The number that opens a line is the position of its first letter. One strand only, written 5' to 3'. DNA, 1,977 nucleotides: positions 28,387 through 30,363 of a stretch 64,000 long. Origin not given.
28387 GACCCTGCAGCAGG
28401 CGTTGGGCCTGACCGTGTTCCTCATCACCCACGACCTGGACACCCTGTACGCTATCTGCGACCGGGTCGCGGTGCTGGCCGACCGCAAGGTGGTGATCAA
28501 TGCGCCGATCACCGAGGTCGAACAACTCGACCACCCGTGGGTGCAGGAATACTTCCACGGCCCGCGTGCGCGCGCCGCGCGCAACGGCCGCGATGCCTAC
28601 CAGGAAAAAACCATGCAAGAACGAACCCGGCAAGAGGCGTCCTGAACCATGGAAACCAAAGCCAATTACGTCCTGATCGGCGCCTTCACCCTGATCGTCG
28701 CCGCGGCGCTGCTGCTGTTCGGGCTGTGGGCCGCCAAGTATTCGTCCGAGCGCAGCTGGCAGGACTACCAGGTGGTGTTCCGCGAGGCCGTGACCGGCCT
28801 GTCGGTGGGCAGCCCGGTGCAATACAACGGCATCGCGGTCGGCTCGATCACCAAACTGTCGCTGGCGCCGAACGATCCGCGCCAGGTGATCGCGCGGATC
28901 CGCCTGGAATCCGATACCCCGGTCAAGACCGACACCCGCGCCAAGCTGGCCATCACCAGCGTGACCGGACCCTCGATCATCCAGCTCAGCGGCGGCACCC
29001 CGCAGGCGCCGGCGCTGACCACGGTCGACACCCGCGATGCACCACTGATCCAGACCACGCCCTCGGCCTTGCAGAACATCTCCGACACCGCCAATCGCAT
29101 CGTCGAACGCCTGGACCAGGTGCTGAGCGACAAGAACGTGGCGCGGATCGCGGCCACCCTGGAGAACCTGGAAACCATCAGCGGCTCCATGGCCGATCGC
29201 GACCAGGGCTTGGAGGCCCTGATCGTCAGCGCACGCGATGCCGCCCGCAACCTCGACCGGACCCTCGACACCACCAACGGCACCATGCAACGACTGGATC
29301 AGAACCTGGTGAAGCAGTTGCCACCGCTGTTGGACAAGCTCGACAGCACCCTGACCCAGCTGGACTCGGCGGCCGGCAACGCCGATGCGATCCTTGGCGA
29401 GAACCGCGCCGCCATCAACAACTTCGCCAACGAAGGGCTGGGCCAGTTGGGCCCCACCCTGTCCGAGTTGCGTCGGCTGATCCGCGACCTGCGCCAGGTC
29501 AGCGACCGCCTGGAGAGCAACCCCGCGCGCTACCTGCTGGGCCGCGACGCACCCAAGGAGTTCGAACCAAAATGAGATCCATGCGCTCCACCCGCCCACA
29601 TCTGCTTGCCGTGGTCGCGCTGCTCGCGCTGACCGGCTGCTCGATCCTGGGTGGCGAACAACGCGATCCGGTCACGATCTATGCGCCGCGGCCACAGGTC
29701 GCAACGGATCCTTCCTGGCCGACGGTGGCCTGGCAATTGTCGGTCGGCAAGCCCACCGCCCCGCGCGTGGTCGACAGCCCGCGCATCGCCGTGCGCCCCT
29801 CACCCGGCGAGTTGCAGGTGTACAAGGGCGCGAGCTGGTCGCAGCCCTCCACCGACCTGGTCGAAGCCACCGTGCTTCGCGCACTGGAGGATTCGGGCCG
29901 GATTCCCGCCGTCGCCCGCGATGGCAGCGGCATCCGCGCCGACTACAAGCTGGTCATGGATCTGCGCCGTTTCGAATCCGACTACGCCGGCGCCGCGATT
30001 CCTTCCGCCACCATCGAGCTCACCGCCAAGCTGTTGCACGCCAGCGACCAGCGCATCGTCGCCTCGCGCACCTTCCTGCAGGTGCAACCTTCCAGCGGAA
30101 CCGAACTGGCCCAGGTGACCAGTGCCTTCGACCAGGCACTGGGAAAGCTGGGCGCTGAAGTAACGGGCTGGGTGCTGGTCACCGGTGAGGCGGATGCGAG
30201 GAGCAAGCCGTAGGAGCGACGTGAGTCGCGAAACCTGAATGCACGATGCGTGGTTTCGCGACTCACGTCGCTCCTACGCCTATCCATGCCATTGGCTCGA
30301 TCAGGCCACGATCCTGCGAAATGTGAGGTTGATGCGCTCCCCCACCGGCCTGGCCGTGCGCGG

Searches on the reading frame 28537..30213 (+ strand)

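Call 26: search_protein_families(library=pfam, proteins=[window:28537-30213:+], max_evalue=0.0001)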
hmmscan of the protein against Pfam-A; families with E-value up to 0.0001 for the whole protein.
window:28537-30213:+ (558 aa): 1 family
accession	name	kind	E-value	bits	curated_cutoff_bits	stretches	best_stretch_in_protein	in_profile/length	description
PF03886.18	ABC_trans_aux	-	7e-25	87.9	26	1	383-542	5-160/161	ABC-type transport auxiliary lipoprotein component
